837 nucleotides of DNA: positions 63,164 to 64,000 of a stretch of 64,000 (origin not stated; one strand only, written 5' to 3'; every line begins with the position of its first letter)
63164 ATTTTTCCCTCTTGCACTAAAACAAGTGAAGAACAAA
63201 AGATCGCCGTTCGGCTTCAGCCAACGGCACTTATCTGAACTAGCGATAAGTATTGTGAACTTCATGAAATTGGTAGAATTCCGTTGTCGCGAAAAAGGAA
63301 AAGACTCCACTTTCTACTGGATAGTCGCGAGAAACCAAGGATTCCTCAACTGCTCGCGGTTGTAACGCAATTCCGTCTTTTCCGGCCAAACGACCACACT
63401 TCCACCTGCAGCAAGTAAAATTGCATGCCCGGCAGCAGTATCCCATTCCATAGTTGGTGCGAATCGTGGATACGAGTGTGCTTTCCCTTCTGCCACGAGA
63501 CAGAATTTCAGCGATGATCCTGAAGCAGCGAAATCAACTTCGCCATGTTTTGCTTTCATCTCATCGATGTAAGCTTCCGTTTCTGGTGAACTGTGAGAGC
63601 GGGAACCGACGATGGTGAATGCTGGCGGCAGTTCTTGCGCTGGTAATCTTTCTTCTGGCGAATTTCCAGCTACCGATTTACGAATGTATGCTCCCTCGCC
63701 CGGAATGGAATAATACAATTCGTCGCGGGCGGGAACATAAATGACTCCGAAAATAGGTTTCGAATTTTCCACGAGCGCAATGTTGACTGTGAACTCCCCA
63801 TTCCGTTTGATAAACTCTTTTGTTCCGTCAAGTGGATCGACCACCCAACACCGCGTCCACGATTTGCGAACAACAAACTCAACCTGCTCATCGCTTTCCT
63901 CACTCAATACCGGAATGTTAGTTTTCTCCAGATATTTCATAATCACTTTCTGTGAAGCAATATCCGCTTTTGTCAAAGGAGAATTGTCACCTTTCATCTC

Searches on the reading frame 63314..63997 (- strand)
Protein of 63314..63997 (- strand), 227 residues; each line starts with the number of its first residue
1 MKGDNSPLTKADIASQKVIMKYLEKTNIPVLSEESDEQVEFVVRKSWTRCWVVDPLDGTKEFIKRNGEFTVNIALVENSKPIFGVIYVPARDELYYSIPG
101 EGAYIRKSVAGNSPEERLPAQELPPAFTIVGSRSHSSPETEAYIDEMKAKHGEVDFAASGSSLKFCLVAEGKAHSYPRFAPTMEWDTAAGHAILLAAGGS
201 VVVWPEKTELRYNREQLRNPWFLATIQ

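Call 97: search_protein_families(library=pfam, proteins=[window:63314-63997:-], max_evalue=0.0001)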
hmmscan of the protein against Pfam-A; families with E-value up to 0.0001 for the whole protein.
window:63314-63997:- (227 aa): 1 family
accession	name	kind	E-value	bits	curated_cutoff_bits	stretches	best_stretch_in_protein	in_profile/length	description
PF00459.30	Inositol_P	-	4.7e-44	151.4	27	1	3-207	37-241/271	Inositol monophosphatase family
